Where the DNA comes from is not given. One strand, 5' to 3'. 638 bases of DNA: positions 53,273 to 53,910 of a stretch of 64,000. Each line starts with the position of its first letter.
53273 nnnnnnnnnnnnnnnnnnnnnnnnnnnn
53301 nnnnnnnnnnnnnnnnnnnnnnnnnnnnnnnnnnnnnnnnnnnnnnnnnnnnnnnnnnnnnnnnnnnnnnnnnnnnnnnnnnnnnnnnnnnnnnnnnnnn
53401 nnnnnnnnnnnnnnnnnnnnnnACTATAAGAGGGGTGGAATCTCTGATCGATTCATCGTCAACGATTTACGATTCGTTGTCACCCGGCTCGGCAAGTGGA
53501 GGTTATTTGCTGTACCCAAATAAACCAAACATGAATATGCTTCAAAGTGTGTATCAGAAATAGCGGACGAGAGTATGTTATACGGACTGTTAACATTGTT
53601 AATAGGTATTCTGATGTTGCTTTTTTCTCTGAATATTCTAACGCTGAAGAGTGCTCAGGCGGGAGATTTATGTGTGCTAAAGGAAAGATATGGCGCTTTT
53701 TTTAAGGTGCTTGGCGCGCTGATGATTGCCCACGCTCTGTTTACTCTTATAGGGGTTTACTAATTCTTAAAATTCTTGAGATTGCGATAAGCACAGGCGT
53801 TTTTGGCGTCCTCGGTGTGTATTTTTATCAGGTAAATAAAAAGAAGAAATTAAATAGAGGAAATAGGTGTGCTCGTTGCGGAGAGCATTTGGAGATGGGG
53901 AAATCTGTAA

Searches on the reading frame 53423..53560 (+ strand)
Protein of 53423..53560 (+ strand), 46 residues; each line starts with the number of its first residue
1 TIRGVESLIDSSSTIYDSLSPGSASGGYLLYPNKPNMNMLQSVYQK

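Call 22: find_homologous_proteins(query=A2, max_evalue=10)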
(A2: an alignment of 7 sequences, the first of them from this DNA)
Query A2 (7 sequences) (46 aa, profile of the alignment): 29 proteins with E <= 10 among 138 candidates.
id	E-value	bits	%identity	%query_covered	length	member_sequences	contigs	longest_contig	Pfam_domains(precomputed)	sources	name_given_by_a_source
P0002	1.2e-17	81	40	87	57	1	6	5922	-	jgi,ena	-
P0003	3.0e-12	64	65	63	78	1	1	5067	-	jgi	-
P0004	1.2e-11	62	56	39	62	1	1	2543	-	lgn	-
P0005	2.5e-11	61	67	65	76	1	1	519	-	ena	-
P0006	2.5e-11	61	55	83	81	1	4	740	-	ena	-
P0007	4.5e-11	60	71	52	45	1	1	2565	-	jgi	-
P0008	5.1e-11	60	61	65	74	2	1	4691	-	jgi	-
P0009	9.3e-11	59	72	39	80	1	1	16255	-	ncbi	-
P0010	1.4e-10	59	75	52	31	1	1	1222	-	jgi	-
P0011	9.1e-10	56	75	52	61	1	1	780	-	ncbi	-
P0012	2.9e-9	54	58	70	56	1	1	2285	-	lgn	-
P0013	3.4e-9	54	63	59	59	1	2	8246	-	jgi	jgi:hypothetical protein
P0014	4.7e-9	54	74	50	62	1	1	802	-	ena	-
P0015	2.0e-8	52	58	41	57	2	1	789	-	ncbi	-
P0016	2.4e-8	51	46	98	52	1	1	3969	-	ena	-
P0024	5.0e-7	47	61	50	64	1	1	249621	-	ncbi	ncbi:MAG: hypothetical protein ACYCZJ_02115 [Sulfuriferula sp.]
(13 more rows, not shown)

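Call 24: find_encoding_contigs(protein=P0024, flank=10000, max_places=2)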
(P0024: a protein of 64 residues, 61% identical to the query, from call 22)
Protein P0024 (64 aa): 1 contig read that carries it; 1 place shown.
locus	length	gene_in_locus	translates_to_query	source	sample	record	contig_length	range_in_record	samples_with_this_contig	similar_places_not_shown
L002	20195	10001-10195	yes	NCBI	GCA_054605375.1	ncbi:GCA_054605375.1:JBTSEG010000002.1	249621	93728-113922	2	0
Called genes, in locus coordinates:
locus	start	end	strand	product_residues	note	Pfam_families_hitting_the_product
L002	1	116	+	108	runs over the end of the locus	PF00515:TPR_1 (faint), PF07719:TPR_2 (faint), PF13414:TPR_11, PF13431:TPR_17 (weak)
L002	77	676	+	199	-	-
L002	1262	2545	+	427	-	PF00571:CBS (faint), PF07228:SpoIIE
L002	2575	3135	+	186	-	PF19788:DUF6272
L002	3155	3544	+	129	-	PF09345:SiaC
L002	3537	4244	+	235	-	PF00990:GGDEF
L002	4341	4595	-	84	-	-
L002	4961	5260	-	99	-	-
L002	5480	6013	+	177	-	PF09721:Exosortase_EpsH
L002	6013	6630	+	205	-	-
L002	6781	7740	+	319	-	-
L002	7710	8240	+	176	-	PF13517:FG-GAP_3 (weak)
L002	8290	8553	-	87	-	-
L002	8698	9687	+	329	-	-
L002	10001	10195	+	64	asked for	-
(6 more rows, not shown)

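Call 25: find_encoding_contigs(protein=P0009, flank=10000, max_places=2)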
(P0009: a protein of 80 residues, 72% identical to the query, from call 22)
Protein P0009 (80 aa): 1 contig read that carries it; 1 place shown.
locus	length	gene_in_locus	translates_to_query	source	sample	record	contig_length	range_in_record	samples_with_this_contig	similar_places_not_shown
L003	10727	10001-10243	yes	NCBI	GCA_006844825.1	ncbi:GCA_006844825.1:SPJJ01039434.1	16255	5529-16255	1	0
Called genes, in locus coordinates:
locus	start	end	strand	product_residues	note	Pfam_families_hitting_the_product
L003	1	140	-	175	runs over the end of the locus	PF06496:DUF1097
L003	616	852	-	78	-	-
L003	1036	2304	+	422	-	PF13243:SQHop_cyclase_C (faint)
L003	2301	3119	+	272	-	-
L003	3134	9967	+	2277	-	PF01841:Transglut_core, PF20148:DUF6531, PF05593:RHS_repeat, PF25023:TEN_YD-shell, PF05593:RHS_repeat (weak), PF25023:TEN_YD-shell (weak)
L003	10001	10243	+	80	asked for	-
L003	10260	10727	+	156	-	?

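Call 60: search_protein_families(library=pfam, max_evalue=0.01, proteins=[L003:1036-2301:+, L003:2301-3116:+])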
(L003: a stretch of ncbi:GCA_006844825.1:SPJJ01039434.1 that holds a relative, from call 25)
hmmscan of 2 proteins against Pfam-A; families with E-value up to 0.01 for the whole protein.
L003:1036-2301:+ (422 aa): 5 families
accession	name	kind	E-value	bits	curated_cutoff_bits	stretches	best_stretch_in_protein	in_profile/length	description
PF13243.12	SQHop_cyclase_C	-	1.2e-05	25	26.1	1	13-52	192-231/319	Squalene-hopene cyclase C-terminal domain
PF13249.12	SQHop_cyclase_N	-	0.00078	19.1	26.2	1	23-73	40-92/291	Squalene-hopene cyclase N-terminal domain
PF23952.1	LRR_EndoS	-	0.002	18.8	27.9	1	297-365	1-62/116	Endo-beta-N-acetylglucosaminidase EndoS LRR domain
PF07678.20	TED_complement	-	0.0026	17.4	22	0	27-51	113-137/312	A-macroglobulin TED domain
PF13855.12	LRR_8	-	0.0063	16.7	27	0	346-378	25-60/61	Leucine rich repeat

L003:2301-3116:+ (272 aa): 0 families

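Call 61: search_solved_structures(query=A2, max_evalue=10, show_alignments=2)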
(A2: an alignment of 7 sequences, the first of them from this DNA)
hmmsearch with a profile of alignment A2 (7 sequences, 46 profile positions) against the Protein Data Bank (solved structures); distinct sequences matched with E-value up to 10: 6.
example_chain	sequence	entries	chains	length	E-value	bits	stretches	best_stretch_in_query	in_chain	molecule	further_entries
5z2i_A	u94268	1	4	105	0.052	16.6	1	15-46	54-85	Dictyostelium discoideum mitochondrial calcium uniporter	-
5z2h_A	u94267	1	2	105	0.052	16.6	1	15-46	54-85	Dictyostelium discoideum mitochondrial calcium uniporter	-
7w3s_A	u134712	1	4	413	0.39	13.8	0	12-28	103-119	Type IV secretion protein Dot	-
7wbk_A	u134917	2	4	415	0.39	13.8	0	12-28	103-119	Lpg0081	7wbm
7sqc_V0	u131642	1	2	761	0.4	13.7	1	3-32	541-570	FAP266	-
1nrf_A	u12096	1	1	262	1.9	11.6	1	19-31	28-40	REGULATORY PROTEIN BLAR1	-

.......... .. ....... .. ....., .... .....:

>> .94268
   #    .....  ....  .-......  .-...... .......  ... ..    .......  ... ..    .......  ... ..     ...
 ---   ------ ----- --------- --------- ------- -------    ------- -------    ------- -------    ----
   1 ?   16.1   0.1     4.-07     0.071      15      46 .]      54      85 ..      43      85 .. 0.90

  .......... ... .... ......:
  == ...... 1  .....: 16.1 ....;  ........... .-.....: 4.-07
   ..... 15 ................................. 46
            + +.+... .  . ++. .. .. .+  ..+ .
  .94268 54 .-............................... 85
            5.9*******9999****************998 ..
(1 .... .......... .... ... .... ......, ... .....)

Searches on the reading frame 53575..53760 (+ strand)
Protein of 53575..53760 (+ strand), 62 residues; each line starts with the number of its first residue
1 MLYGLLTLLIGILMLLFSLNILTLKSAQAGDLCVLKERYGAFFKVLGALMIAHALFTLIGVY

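Call 10: search_protein_families(library=pfam, max_evalue=1, proteins=[window:53575-53760:+])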
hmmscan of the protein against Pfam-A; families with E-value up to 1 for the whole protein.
window:53575-53760:+ (62 aa): 1 family
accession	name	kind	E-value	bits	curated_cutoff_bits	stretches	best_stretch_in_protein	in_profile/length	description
PF00335.26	Tetraspanin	-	0.84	9.7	32.1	1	2-61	7-68/225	Tetraspanin family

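Call 11: search_protein_families(library=ncbifam, max_evalue=1, proteins=[window:53575-53760:+])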
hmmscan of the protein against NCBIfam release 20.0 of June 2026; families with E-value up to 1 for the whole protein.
window:53575-53760:+ (62 aa): 1 family
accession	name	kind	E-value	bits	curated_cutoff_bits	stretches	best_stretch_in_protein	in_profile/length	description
NF045962.1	MAG2810_fam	equivalog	0.47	9.4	175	1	4-59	52-106/394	MAG2810 family protein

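Call 38: find_encoding_contigs(protein=window:53575-53760:+, flank=10000, max_places=4)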
Protein window:53575-53760:+ (62 aa): 1 contig read that carries it; 1 place shown.
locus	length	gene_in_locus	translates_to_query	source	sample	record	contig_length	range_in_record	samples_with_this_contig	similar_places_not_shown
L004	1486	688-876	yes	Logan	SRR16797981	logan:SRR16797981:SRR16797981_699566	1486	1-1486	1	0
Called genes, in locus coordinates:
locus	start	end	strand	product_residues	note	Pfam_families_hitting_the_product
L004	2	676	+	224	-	?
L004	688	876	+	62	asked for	-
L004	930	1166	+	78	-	-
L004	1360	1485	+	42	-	?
